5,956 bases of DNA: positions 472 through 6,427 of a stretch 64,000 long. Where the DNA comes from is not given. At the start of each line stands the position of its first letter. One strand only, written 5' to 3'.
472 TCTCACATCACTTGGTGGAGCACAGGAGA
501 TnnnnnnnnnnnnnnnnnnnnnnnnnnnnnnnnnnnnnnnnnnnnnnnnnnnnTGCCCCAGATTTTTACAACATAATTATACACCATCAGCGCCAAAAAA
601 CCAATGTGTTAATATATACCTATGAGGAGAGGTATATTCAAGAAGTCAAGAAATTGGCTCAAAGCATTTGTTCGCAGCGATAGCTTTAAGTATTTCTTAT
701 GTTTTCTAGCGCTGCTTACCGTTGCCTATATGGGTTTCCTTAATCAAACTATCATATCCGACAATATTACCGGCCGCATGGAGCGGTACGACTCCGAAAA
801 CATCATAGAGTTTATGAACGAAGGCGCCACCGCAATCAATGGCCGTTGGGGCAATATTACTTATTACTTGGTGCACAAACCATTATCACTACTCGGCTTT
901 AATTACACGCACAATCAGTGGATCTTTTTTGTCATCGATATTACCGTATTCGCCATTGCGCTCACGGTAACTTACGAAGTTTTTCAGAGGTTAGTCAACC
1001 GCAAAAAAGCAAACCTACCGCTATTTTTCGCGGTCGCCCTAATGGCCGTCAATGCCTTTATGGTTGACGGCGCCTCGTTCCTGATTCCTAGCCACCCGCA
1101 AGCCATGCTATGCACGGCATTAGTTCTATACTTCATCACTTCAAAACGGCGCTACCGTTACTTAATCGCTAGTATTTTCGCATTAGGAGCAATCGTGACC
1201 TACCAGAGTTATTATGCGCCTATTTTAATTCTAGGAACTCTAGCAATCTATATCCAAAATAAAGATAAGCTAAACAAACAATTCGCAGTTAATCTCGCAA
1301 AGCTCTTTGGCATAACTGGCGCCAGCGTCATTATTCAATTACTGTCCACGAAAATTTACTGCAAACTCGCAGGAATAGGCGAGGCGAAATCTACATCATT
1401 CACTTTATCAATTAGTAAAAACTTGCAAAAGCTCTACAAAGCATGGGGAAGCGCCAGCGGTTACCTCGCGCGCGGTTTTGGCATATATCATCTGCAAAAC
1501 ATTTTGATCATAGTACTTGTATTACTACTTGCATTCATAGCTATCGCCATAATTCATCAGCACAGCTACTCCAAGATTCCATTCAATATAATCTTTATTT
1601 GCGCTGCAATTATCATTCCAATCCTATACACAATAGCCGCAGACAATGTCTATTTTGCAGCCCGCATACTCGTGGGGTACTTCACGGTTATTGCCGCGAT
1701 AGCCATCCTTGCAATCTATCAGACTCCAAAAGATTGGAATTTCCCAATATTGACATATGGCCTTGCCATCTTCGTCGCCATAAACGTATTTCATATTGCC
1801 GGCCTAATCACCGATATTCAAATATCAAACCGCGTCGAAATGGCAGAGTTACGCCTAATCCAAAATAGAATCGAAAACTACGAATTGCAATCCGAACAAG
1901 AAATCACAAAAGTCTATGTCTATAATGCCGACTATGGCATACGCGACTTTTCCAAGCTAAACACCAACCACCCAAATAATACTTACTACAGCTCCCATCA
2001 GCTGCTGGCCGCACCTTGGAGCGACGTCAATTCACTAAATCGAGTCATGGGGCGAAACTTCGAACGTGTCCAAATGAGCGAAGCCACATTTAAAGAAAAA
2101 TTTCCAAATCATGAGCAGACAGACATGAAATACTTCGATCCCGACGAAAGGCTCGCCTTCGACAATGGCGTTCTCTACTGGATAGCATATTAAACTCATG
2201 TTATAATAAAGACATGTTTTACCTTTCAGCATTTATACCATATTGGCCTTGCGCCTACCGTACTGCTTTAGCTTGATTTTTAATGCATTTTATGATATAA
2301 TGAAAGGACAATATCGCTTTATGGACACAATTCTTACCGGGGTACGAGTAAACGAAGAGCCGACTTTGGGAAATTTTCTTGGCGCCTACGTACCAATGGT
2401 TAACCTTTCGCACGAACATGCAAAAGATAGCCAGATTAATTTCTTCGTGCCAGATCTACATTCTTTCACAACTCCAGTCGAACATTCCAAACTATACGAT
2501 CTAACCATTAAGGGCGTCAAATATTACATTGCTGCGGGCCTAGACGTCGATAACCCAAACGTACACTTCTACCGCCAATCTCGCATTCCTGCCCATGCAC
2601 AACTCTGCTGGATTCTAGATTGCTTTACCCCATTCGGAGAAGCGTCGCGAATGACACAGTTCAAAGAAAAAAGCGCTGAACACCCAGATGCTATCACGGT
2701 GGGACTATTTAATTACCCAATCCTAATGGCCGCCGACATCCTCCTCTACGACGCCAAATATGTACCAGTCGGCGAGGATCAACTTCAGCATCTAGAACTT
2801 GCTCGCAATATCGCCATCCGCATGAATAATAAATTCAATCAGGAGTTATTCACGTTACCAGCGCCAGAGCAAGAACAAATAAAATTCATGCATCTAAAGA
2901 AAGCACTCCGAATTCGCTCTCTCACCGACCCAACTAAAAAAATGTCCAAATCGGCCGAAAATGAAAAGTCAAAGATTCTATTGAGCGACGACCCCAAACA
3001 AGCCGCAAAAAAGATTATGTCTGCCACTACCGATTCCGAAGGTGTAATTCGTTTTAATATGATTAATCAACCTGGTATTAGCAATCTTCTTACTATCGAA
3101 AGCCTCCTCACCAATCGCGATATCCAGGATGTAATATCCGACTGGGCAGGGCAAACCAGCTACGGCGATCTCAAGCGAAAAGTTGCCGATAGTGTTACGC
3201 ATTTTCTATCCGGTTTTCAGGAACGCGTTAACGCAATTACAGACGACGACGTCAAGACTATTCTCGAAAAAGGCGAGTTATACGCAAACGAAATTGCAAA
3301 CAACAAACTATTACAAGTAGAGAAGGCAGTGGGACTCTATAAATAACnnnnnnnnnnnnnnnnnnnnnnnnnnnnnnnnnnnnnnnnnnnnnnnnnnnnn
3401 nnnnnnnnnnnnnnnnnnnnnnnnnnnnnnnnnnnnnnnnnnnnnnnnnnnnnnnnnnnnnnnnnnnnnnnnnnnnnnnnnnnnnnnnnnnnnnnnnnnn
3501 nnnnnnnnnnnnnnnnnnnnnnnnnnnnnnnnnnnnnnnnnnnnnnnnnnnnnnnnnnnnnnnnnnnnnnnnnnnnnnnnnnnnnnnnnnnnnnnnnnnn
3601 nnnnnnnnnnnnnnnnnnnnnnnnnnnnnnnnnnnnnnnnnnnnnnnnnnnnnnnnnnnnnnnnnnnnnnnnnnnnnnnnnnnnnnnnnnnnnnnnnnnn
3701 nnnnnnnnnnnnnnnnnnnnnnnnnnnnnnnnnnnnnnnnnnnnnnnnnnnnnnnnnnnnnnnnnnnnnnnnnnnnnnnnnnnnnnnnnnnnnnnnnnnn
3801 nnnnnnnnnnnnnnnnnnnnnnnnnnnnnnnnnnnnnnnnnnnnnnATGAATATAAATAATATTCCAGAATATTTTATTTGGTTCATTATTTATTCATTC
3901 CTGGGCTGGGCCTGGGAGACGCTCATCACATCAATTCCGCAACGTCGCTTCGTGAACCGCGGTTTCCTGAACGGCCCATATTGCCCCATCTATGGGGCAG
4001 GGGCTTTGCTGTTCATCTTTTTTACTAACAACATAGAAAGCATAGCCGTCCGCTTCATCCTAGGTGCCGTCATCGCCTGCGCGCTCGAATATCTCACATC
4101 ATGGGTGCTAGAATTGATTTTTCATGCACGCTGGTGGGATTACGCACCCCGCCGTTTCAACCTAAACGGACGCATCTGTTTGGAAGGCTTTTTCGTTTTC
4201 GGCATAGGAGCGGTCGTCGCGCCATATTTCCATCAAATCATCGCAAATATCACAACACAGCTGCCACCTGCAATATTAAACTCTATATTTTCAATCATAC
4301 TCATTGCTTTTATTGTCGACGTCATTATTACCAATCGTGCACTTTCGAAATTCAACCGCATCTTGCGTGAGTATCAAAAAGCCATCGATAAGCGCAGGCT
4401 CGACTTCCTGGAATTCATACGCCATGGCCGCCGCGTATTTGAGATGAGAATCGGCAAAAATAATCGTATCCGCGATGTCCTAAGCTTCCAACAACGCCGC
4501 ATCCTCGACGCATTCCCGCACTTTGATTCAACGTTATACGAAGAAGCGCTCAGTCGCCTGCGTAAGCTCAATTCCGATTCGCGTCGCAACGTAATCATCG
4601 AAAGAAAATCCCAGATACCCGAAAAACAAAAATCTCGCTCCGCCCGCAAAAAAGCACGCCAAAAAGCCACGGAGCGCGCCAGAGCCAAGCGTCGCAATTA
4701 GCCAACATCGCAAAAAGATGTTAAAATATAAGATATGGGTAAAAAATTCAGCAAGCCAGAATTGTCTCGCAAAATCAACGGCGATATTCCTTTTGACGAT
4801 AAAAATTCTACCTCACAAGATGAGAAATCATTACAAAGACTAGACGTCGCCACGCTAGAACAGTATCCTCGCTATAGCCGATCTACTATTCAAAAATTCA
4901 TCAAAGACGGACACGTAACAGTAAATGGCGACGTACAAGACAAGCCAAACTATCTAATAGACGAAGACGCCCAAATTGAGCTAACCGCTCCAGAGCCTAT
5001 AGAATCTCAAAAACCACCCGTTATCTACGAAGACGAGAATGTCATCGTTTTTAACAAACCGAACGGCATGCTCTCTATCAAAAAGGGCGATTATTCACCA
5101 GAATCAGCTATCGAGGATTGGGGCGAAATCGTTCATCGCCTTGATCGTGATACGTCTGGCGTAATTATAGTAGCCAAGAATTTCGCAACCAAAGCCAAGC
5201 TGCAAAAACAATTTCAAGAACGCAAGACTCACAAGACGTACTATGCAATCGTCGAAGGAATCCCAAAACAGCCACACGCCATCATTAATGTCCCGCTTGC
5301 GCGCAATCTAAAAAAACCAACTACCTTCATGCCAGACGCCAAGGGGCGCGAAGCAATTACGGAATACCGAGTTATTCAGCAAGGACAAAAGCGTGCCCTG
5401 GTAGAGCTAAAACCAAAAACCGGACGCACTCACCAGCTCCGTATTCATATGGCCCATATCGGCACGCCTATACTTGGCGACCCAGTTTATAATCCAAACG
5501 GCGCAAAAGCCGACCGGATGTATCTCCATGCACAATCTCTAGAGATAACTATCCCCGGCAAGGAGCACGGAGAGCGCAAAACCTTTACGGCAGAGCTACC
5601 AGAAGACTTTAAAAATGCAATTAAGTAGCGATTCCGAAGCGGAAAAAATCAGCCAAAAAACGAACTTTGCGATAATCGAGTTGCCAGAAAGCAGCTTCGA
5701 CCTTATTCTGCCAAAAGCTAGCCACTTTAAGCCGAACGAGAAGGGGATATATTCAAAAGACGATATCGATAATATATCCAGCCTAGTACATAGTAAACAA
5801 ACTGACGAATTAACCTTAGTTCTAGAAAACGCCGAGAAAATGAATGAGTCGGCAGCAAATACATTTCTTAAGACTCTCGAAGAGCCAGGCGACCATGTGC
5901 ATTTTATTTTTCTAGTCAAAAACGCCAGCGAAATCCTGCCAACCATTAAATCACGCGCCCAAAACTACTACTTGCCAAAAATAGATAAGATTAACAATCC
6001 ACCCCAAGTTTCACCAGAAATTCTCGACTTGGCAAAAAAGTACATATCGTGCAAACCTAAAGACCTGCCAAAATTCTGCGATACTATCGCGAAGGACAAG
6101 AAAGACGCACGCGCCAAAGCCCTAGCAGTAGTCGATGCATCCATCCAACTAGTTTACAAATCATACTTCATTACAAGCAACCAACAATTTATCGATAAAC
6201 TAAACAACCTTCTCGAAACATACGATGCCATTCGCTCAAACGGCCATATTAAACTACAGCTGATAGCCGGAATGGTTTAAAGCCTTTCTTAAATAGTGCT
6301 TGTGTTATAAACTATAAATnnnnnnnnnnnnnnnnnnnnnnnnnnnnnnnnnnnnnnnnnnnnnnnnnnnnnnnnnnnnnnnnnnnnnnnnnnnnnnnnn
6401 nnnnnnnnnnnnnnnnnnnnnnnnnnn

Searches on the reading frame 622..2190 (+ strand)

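Call 11: search_protein_families(library=pfam, proteins=[window:622-2190:+], max_evalue=0.001)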
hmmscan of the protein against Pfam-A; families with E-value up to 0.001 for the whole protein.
window:622-2190:+ (523 aa): 1 family
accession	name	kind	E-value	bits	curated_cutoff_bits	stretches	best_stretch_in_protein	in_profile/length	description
PF14264.12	Glucos_trans_II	-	2.9e-18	66.5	30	1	56-364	11-316/317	Glucosyl transferase GtrII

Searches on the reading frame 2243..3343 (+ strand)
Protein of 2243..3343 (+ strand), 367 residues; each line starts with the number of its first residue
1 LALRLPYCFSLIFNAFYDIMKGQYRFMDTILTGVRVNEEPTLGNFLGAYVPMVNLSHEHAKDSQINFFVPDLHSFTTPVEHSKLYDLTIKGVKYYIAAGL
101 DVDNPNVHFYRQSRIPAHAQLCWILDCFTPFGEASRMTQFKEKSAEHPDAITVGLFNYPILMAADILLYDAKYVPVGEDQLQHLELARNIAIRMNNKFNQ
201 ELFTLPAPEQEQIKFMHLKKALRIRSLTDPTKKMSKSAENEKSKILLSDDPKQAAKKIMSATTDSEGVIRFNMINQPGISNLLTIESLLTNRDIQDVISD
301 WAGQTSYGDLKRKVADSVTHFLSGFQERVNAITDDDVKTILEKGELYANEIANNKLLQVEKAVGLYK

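Call 11: search_protein_families(library=pfam, proteins=[window:2243-3343:+], max_evalue=0.001)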
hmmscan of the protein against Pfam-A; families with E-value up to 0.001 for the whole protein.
window:2243-3343:+ (367 aa): 1 family
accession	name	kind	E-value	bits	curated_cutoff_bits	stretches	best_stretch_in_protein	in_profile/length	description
PF00579.31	tRNA-synt_1b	-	6.9e-55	186.9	21.1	1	46-322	20-291/292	tRNA synthetases class I (W and Y)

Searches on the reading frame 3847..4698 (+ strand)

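Call 11: search_protein_families(library=pfam, proteins=[window:3847-4698:+], max_evalue=0.001)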
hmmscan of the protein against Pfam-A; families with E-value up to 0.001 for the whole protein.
window:3847-4698:+ (284 aa): 1 family
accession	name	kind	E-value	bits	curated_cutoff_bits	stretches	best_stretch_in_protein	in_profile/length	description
PF06541.16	ABC_trans_CmpB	-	5.5e-49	166.6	25.9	1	11-162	1-150/151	Putative ABC-transporter type IV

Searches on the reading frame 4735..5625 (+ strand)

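Call 11: search_protein_families(library=pfam, proteins=[window:4735-5625:+], max_evalue=0.001)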
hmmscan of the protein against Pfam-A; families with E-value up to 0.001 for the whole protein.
window:4735-5625:+ (297 aa): 2 families
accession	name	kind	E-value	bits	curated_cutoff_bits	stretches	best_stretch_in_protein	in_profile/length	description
PF00849.27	PseudoU_synth_2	-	5.5e-33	114.8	26.8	1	102-241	1-152/152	RNA pseudouridylate synthase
PF01479.30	S4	-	1e-09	38.4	22.8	1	34-81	1-48/48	S4 domain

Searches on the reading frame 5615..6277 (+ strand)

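Call 11: search_protein_families(library=pfam, proteins=[window:5615-6277:+], max_evalue=0.001)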
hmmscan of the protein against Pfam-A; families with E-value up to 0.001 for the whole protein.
window:5615-6277:+ (221 aa): 1 family
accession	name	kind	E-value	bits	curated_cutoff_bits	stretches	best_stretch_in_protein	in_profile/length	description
PF13177.12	DNA_pol3_delta2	-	9.1e-19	68.4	27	1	38-123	74-160/161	DNA polymerase III, delta subunit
